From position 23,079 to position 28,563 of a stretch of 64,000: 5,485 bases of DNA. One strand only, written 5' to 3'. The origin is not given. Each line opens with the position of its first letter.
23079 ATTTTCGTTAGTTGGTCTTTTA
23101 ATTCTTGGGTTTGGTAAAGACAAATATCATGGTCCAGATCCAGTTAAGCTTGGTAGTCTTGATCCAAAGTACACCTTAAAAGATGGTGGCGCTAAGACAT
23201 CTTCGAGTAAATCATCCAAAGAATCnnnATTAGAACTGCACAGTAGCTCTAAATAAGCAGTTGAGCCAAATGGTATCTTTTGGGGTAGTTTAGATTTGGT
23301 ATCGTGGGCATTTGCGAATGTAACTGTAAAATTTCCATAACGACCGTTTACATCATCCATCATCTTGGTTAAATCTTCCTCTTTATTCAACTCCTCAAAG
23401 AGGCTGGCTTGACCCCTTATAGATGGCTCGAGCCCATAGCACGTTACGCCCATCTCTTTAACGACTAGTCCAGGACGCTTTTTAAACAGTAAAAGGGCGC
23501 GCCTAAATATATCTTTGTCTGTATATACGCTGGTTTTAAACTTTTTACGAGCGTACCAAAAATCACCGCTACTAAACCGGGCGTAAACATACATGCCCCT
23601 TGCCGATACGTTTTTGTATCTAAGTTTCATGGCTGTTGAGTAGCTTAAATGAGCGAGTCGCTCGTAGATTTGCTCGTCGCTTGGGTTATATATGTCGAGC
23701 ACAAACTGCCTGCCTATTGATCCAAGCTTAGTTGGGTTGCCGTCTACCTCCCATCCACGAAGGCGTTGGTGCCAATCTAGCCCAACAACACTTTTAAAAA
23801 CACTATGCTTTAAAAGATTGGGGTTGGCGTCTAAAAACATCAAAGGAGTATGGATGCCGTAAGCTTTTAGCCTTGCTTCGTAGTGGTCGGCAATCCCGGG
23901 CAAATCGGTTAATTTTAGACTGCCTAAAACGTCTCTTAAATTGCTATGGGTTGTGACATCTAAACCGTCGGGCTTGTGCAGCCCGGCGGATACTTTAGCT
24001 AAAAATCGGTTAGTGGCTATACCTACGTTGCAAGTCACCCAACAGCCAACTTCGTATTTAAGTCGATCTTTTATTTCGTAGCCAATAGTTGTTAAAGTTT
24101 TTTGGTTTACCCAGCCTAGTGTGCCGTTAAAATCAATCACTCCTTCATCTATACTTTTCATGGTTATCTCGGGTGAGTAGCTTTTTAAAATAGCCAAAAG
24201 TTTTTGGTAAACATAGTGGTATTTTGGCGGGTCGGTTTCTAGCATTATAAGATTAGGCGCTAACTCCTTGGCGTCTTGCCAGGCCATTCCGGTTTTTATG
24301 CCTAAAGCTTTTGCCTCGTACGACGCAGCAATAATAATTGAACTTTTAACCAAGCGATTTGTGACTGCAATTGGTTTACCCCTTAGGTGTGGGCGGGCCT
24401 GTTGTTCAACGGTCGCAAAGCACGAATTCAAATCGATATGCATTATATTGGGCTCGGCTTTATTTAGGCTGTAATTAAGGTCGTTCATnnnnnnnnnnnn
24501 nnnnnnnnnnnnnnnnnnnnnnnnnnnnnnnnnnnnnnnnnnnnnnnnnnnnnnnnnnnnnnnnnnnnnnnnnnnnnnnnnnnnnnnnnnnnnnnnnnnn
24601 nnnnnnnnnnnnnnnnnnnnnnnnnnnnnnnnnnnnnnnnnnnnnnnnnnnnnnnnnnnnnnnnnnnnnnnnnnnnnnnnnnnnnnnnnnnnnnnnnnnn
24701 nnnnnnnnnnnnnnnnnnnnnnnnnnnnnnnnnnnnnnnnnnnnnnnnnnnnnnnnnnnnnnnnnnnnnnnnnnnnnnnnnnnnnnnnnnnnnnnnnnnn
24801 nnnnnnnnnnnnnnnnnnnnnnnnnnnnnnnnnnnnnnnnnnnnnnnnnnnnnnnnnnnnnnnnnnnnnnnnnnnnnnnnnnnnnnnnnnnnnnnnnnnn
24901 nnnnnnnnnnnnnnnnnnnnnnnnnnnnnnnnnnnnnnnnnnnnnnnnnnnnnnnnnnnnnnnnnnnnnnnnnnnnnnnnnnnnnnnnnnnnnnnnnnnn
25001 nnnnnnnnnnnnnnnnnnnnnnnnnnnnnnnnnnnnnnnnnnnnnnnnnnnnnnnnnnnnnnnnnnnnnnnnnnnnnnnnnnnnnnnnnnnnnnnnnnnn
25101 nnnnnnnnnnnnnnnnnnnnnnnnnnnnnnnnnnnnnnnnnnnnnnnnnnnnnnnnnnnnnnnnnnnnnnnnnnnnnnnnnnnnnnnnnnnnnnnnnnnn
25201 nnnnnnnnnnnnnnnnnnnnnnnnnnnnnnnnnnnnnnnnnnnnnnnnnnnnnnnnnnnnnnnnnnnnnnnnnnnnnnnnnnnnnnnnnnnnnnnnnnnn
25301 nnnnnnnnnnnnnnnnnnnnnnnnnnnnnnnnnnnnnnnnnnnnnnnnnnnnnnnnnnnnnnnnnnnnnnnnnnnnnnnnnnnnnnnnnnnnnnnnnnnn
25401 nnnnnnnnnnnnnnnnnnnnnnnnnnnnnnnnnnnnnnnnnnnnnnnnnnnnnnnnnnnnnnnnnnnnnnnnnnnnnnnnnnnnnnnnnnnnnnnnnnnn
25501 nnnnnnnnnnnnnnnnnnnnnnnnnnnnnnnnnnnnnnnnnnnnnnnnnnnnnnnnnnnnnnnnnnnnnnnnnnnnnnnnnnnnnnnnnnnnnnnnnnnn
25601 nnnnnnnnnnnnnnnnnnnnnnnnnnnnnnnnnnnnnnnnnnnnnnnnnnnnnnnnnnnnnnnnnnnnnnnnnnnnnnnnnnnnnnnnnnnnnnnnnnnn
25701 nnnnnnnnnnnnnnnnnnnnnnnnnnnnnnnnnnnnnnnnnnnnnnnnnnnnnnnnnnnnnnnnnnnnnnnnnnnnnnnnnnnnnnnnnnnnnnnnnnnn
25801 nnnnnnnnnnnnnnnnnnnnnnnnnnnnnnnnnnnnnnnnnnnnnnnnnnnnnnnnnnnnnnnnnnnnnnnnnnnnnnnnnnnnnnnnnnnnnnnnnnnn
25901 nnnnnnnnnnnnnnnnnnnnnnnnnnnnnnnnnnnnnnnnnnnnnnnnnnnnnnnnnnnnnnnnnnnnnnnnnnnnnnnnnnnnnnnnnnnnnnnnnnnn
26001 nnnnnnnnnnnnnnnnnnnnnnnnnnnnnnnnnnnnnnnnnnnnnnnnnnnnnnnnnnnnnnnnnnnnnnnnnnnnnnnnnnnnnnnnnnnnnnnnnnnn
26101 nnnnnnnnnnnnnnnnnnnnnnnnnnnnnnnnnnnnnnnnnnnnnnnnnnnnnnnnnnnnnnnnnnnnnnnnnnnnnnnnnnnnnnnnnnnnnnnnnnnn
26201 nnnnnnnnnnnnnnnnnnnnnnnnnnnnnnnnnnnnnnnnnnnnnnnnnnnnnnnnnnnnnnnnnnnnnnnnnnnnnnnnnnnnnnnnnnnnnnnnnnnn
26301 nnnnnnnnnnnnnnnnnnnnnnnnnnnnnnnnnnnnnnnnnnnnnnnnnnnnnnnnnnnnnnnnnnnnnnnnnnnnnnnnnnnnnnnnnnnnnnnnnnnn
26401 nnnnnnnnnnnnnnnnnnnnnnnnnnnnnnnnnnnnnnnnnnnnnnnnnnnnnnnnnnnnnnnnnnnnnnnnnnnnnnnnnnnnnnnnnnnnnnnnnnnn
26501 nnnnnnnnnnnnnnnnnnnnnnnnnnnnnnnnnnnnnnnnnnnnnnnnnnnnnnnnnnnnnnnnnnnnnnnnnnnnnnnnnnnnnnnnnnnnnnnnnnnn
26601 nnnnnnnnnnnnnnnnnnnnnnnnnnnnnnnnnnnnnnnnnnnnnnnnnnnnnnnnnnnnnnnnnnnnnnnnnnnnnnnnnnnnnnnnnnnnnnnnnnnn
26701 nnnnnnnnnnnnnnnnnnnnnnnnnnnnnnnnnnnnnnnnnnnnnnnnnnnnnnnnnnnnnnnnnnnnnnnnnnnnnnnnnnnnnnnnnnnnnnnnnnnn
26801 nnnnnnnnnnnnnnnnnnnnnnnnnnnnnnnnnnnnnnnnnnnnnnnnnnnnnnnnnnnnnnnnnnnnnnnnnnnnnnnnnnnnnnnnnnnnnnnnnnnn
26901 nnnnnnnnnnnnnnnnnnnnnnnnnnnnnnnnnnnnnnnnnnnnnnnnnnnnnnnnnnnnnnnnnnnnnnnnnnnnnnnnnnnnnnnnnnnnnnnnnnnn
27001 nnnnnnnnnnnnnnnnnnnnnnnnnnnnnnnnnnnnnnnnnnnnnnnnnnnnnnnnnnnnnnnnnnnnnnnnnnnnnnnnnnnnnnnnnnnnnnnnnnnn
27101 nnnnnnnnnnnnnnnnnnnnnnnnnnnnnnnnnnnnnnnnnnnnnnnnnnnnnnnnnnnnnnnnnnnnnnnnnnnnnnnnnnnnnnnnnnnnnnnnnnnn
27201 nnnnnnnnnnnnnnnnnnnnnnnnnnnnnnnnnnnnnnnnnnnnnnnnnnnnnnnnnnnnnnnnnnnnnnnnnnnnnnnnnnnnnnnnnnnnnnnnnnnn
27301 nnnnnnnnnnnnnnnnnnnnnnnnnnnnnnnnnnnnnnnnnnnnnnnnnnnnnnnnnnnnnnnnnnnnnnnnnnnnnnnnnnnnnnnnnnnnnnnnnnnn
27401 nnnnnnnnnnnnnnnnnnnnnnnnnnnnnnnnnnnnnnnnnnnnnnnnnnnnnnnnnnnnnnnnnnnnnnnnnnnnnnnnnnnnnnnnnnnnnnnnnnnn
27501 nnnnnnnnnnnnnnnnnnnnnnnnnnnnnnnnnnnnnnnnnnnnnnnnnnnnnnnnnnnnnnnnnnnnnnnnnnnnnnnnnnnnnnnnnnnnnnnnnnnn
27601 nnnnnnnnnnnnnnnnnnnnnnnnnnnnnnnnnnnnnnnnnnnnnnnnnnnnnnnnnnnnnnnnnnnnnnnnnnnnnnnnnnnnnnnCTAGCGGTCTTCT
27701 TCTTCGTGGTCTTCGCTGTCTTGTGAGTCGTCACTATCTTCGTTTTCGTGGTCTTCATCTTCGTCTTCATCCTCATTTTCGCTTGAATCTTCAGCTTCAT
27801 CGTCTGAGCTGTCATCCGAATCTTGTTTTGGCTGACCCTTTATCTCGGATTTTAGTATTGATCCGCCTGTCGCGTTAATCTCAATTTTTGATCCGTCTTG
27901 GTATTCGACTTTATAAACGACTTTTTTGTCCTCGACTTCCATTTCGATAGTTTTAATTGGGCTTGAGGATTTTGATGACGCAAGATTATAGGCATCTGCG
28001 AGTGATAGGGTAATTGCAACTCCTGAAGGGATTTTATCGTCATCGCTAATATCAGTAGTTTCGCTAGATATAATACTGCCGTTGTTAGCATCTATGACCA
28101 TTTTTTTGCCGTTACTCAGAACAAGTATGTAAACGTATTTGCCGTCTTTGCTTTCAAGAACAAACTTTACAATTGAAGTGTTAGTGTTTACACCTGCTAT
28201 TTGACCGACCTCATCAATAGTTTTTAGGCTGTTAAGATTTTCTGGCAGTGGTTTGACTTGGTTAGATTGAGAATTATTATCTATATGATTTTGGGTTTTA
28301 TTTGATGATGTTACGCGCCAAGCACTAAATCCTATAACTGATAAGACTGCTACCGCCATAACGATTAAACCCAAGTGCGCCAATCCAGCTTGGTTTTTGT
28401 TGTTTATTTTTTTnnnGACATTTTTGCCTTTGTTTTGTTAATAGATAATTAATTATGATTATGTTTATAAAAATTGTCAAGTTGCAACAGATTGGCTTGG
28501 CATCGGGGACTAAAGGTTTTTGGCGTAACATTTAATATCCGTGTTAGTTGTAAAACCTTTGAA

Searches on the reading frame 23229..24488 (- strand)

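Call 17: search_protein_families(library=pfam, proteins=[window:23229-24488:-], max_evalue=0.001)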
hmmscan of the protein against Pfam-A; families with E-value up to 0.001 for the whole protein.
window:23229-24488:- (420 aa): 2 families
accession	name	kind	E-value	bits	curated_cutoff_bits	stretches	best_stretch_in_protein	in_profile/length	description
PF00817.25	IMS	-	1.1e-35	123.1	23.2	1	18-167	1-146/148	impB/mucB/samB family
PF11799.13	IMS_C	-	2.4e-08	34.8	20.7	1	259-363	5-109/109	impB/mucB/samB family C-terminal domain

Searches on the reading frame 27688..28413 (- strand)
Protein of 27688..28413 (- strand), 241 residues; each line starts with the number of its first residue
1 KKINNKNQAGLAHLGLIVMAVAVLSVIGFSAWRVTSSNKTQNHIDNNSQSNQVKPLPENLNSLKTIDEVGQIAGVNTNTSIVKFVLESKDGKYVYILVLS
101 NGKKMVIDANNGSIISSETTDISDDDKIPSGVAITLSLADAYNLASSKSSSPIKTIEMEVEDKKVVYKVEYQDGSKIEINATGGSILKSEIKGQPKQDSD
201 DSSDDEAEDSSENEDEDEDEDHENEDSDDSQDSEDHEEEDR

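Call 17: search_protein_families(library=pfam, proteins=[window:27688-28413:-], max_evalue=0.001)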
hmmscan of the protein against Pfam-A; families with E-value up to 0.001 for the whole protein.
window:27688-28413:- (241 aa): 1 family
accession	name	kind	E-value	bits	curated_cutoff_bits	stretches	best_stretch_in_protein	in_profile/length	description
PF03413.25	PepSY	-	1e-11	45.4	24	2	71-118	9-60/60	Peptidase propeptide and YPEB domain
